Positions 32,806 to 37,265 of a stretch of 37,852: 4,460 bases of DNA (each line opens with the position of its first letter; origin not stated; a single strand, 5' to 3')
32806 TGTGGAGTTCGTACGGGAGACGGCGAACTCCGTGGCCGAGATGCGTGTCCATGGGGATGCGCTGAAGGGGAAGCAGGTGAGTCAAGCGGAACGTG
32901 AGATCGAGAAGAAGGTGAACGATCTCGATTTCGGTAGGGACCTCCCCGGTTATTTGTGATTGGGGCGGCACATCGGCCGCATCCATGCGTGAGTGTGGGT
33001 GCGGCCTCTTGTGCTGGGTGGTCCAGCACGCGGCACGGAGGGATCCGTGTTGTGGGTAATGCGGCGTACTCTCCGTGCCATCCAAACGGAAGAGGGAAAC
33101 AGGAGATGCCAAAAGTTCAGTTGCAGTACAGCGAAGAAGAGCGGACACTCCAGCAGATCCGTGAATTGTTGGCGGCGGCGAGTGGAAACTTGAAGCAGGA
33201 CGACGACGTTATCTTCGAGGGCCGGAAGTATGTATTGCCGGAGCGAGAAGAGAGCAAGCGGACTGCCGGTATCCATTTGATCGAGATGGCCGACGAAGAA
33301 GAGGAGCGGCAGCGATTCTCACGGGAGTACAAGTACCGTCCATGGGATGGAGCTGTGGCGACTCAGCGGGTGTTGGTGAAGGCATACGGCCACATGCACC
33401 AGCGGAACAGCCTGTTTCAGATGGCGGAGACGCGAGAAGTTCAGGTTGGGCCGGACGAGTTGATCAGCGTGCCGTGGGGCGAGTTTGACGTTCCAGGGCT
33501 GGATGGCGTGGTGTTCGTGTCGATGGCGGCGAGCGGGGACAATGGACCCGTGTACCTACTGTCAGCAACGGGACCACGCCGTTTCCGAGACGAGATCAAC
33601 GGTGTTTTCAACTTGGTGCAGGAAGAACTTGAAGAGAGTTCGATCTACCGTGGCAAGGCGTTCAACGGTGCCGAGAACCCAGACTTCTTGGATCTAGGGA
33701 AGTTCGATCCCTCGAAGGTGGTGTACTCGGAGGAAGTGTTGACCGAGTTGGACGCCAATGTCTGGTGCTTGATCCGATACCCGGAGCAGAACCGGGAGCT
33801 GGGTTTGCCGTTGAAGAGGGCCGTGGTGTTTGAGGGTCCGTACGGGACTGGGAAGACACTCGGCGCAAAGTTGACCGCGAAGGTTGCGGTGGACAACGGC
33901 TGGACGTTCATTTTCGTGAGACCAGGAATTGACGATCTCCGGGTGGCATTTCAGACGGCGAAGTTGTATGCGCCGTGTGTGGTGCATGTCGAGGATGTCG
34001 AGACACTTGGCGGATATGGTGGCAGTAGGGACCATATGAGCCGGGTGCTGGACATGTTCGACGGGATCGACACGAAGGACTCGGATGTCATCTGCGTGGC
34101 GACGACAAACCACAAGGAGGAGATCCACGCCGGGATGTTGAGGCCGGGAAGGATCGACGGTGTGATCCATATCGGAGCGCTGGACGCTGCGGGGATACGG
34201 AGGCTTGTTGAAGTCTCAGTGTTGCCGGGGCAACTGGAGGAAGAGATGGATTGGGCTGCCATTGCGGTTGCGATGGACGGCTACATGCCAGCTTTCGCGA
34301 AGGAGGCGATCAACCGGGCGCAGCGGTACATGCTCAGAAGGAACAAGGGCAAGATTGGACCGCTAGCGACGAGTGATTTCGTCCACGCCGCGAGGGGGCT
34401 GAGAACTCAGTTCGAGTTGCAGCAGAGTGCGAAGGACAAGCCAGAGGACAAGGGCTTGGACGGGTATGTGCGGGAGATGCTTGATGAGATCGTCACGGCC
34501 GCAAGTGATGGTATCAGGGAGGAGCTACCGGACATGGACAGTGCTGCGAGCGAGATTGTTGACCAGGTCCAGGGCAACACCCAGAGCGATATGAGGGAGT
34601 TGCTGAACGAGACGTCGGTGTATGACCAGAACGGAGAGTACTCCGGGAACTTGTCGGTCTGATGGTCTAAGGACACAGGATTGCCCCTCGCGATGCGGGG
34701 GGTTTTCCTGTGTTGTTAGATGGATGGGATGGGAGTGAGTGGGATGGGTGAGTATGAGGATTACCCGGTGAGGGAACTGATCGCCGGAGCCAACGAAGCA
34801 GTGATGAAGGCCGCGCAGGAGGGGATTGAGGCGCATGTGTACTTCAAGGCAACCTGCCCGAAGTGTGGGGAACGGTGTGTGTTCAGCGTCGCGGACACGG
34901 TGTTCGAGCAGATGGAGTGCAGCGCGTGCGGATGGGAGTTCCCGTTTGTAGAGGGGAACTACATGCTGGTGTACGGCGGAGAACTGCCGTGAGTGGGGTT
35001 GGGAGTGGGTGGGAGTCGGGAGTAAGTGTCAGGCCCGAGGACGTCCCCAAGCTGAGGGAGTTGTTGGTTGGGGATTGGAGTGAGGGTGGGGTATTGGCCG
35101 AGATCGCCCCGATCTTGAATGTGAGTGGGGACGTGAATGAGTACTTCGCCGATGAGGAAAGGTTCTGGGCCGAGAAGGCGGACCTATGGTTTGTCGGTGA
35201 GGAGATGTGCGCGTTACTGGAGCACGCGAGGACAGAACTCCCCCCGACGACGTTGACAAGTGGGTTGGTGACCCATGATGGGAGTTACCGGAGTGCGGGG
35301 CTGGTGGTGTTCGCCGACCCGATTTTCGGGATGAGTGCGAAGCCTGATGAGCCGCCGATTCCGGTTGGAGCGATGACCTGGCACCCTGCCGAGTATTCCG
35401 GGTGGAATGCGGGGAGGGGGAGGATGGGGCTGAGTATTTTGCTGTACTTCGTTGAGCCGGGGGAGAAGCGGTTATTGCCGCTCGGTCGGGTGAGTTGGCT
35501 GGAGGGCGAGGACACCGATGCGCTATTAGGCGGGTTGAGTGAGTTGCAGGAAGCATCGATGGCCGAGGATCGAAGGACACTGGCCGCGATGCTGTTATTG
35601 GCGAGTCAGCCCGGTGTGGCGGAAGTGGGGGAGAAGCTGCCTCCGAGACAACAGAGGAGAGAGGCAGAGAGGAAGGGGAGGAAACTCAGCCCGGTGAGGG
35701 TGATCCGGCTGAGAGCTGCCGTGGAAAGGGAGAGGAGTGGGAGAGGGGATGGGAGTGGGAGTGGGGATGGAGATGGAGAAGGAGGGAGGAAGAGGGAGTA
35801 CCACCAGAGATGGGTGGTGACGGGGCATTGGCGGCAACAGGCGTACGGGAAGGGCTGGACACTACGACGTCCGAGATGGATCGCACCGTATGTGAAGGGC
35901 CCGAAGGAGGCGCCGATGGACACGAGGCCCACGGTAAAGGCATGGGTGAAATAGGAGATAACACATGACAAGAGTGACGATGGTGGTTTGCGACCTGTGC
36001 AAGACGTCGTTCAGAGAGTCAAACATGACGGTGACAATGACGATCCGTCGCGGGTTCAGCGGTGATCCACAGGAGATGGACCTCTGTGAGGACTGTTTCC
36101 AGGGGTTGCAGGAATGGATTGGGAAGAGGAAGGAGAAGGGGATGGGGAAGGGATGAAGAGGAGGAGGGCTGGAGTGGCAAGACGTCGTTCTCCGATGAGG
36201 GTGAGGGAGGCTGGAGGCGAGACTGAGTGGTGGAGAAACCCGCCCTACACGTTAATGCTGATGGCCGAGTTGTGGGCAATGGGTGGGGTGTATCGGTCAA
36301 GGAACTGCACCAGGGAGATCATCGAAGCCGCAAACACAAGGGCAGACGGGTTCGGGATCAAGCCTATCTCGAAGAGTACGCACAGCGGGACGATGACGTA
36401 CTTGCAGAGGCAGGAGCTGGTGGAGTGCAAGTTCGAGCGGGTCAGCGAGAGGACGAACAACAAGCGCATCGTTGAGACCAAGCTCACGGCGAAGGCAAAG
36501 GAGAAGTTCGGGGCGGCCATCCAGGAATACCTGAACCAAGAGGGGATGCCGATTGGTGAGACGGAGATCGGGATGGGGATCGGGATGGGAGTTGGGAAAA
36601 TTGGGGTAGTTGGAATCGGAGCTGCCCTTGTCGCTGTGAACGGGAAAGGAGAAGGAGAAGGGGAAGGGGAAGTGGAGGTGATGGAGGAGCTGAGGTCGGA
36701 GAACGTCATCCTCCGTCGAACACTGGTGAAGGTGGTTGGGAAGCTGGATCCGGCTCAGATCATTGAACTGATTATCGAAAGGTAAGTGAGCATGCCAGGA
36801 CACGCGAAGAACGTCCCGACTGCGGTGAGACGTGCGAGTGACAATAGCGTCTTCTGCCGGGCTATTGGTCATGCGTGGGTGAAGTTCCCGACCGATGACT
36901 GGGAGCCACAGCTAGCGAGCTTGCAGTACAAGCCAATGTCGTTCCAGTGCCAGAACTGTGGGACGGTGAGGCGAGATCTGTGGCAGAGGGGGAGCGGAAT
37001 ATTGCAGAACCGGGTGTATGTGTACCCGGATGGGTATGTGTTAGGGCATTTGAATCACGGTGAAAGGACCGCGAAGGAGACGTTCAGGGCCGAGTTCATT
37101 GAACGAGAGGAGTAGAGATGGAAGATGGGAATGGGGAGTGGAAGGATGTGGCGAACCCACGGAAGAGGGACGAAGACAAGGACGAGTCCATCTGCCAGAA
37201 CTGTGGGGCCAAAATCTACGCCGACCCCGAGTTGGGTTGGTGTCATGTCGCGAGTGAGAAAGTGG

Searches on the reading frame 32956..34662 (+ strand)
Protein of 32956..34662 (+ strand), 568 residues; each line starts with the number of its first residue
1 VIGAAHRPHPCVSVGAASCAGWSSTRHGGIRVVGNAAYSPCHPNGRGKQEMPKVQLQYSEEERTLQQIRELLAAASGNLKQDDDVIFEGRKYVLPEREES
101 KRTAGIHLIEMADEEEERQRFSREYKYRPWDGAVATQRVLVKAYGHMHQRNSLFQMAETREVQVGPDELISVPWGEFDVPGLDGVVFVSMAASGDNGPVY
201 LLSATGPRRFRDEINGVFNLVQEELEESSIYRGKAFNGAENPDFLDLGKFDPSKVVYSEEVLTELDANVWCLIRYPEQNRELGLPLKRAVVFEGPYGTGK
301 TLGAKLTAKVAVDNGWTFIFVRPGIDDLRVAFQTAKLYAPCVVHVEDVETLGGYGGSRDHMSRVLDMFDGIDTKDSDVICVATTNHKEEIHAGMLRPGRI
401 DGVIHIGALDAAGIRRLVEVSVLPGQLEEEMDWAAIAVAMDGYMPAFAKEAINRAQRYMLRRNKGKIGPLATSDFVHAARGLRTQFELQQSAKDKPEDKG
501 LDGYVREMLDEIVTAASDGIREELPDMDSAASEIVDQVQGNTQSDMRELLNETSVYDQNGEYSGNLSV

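Call 8: search_protein_families(library=pfam, proteins=[window:32956-34662:+], max_evalue=0.01)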
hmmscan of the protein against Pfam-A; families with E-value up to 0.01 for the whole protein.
window:32956-34662:+ (568 aa): 2 families
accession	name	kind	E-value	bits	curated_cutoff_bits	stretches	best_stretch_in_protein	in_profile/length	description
PF00004.35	AAA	-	1.2e-12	48.8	21.2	1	291-407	2-130/131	ATPase family associated with various cellular activities (AAA)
PF20720.3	nSTAND3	-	0.0082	16.3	27.2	0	287-336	17-65/155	Novel STAND NTPase 3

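Call 9: search_protein_families(library=phrogs, proteins=[window:32956-34662:+], max_evalue=0.001)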
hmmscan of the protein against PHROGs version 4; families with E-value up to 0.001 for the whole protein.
window:32956-34662:+ (568 aa): 7 families
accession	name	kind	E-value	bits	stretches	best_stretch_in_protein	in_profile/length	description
phrog_10440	-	unknown function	2.1e-72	245.2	1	84-538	16-482/483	-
phrog_7485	-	unknown function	2.6e-16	60.6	1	255-418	195-371/430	-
phrog_30773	-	unknown function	1.6e-15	57.5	1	272-467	181-392/666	-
phrog_3757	-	unknown function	8.9e-12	46.1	1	367-481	216-329/367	-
phrog_8638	-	unknown function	4.8e-11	42.9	1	274-461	292-495/568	-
phrog_10401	-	other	4.8e-08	33.2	1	328-413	508-591/667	ATPase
phrog_2376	-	other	2.7e-05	24.7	1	289-419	76-202/363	ATPase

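Call 27: find_related_loci(query=window:32956-34662:+, collection=viral_contigs, flank=10000)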
Query window:32956-34662:+ (568 aa) in viral_contigs; peptide patterns used: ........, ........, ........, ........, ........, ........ (x = any residue, [..] = any of these).
17 stretches matched a pattern, but none encodes a relative of the query by tblastn (E <= 1e-3).
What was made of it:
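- Tried and rejected: Viral-contig relatives of the AAA ATPase: none (call 27).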

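Call 32: find_homologous_proteins(query=window:32956-34662:+, max_evalue=1e-30)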
Query window:32956-34662:+ (568 aa): 929 proteins with E <= 1e-30 among 8000 candidates; the best 120 are listed.
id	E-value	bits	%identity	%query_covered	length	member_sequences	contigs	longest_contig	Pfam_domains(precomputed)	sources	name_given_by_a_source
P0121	0.0e+0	1169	100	91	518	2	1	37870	PF00004.36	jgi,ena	-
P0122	2.7e-154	533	52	88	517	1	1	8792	PF00004.36,PF25199.2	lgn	-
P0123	2.1e-140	487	48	79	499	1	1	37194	PF00004.36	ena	-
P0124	3.2e-139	483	46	89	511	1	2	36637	PF00004.36,PF25199.2,PF20720.4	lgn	-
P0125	9.6e-139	482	48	84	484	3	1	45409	PF00004.36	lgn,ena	-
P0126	1.2e-136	475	47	81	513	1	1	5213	PF00004.36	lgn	-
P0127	1.3e-136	475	43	89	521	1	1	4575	PF00004.36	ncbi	-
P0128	6.7e-136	472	49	81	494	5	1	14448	PF00004.36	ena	-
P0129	8.4e-136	472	48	81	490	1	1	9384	PF00004.36,PF25199.2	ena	-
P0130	2.5e-135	470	44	91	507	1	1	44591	PF00004.36,PF25199.2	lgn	-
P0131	6.0e-135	469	48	81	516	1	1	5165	PF00004.36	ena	-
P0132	6.8e-135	469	47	85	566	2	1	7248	PF00004.36,PF20720.4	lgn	-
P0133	8.4e-135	469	50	77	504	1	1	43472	PF00004.36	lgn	-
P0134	2.3e-133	464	49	77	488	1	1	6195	PF00004.36,PF25199.2,PF20720.4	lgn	-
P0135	6.8e-133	462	47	86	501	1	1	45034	PF00004.36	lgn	-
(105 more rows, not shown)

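Call 33: find_encoding_contigs(protein=P0123, flank=10000, max_places=1)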
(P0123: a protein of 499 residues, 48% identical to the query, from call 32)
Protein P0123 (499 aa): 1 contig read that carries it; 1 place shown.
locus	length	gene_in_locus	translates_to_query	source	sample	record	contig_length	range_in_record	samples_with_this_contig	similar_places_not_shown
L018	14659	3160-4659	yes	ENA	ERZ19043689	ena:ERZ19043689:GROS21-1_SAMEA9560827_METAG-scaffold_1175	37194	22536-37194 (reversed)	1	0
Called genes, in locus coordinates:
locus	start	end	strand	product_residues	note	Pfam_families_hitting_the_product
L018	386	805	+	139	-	-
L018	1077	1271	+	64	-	-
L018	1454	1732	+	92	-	-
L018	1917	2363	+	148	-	-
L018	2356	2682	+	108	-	-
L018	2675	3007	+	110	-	-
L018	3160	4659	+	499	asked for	PF00004:AAA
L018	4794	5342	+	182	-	-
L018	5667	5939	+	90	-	-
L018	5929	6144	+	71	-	-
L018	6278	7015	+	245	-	-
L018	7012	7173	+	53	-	-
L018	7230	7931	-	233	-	PF02732:ERCC4 (weak)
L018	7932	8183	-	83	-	-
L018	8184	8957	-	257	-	-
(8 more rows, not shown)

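Call 34: find_encoding_contigs(protein=P0124, flank=10000, max_places=1)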
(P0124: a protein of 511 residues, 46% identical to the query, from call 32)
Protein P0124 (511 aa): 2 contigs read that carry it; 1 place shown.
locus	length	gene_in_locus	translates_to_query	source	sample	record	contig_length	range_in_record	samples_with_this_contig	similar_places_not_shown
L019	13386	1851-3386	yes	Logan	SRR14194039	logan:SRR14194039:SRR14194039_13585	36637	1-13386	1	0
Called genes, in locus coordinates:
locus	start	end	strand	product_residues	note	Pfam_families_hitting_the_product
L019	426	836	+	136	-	-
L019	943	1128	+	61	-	-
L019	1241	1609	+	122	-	-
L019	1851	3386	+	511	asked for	PF25199:nSTAND_NTPase5 (weak), PF20720:nSTAND3 (faint), PF00004:AAA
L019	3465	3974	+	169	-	-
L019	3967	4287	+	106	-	-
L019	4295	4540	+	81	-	-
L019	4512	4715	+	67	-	-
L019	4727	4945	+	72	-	-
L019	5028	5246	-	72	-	-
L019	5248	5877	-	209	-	-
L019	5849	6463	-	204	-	PF05050:Methyltransf_21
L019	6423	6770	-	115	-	-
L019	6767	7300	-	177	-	-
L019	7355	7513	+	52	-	-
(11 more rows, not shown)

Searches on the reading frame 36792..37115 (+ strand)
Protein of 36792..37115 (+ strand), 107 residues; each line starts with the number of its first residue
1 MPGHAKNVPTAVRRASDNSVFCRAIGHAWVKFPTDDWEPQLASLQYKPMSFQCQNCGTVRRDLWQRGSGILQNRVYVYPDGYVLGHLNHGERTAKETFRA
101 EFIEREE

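Call 66: search_protein_families(library=pfam, proteins=[window:36792-37115:+], max_evalue=0.05)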
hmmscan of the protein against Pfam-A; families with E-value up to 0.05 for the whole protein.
window:36792-37115:+ (107 aa): 2 families
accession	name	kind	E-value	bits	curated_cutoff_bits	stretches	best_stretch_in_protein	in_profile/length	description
PF25206.1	DUF7836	-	0.0082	16.4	26.7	1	35-61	15-41/59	Domain of unknown function (DUF7836)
PF24458.1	DUF7573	-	0.027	14.8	30.2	0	44-68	5-29/39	Domain of unknown function (DUF7573)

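Call 67: search_protein_families(library=phrogs, proteins=[window:36792-37115:+], max_evalue=0.01)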
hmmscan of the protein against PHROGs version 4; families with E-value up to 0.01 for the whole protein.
window:36792-37115:+ (107 aa): 1 family
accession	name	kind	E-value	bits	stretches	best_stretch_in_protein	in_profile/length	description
phrog_4480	-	unknown function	4.3e-10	40.5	1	15-101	9-89/99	-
